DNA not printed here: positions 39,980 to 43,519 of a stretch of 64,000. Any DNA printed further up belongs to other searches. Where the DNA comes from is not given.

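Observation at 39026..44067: Domain-less 1448-aa secreted protein paired with a small type-II membrane CARDB protein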

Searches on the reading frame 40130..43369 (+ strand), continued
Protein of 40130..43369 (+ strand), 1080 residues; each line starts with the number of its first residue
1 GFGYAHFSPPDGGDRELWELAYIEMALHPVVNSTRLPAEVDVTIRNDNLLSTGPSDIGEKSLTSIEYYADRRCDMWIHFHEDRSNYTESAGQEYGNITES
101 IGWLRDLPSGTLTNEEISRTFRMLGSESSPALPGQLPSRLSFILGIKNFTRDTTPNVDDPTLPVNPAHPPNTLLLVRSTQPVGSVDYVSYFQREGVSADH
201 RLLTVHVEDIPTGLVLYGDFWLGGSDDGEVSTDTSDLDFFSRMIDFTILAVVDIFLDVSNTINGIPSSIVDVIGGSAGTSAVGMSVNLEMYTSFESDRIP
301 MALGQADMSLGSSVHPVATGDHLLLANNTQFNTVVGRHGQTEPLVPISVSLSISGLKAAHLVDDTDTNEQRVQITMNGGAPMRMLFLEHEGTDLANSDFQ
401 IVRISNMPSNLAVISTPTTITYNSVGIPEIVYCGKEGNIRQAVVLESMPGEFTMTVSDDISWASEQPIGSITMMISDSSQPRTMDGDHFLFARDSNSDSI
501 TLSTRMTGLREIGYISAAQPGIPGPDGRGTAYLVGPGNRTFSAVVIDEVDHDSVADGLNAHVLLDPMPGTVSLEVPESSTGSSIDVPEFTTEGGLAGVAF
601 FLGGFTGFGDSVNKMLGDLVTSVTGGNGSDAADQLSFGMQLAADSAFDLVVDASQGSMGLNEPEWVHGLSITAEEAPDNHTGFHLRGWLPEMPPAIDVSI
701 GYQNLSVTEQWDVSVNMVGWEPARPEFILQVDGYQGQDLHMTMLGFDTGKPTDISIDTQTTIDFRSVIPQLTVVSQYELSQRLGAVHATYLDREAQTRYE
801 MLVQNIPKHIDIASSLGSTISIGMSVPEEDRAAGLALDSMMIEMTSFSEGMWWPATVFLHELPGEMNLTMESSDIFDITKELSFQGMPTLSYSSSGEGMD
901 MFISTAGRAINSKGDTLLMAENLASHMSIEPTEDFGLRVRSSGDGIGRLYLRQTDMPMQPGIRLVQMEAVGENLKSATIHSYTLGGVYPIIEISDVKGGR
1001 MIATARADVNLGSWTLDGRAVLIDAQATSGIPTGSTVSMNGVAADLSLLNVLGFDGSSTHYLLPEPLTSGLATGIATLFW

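Call 91: list_cluster_members(proteins=[L087:7570-8043:-, L087:8841-9923:-, L087:8046-8588:-, L087:17400-18470:+, L087:18775-20118:+, L089:2451-2921:-, L089:3704-4834:-, L089:12184-13227:+, P0272, P0258])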
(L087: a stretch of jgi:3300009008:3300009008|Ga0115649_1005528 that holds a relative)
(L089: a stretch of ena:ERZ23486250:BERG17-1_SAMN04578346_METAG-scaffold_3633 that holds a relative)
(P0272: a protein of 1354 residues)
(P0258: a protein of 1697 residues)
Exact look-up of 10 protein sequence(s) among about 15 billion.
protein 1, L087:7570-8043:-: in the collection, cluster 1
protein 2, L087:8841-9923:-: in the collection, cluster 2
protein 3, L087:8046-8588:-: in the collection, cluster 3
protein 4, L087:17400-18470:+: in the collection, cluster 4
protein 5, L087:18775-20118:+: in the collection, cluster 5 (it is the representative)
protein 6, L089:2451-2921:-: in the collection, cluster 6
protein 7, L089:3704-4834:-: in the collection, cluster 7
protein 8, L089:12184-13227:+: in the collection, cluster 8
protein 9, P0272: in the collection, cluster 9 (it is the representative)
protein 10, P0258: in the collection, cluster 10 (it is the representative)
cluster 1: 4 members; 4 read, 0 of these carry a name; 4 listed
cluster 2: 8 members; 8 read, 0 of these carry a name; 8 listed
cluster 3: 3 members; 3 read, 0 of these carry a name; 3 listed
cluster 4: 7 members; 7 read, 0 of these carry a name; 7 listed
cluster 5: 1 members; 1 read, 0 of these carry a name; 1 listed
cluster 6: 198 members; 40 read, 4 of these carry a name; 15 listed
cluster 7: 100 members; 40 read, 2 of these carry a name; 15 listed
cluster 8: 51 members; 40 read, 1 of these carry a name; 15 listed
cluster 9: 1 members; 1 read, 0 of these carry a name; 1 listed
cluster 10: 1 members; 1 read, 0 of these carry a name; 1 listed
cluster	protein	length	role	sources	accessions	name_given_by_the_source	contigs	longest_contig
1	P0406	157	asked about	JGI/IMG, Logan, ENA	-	-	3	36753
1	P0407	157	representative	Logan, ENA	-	-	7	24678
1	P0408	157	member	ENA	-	-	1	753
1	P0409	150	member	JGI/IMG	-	-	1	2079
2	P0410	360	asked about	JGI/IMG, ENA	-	-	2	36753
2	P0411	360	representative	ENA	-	-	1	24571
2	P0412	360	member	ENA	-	-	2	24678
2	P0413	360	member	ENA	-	-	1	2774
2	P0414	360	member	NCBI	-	-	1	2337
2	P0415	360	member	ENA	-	-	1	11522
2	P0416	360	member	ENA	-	-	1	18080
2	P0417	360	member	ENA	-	-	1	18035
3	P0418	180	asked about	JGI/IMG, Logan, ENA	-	-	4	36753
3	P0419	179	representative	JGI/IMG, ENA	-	-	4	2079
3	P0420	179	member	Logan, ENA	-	-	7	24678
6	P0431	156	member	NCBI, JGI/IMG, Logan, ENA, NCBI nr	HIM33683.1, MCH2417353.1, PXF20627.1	MAG: 50S ribosomal protein L11 [Methanobacteriota archaeon] | large subunit ribosomal protein L11 | 50S ribosomal protein L11 [Candidatus Poseidoniia archaeon]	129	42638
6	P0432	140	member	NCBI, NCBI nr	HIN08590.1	MAG TPA: 50S ribosomal protein L11, partial [Candidatus Poseidoniales archaeon] | 50S ribosomal protein L11 [Candidatus Poseidoniales archaeon]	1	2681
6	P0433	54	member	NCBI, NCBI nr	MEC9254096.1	MAG: 50S ribosomal protein L11, partial [Candidatus Thermoplasmatota archaeon] | 50S ribosomal protein L11 [Candidatus Thermoplasmatota archaeon]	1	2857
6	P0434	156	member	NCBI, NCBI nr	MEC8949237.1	MAG: 50S ribosomal protein L11 [Candidatus Thermoplasmatota archaeon] | 50S ribosomal protein L11 [Candidatus Thermoplasmatota archaeon]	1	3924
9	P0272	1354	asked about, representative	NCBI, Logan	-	-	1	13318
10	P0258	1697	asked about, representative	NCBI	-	-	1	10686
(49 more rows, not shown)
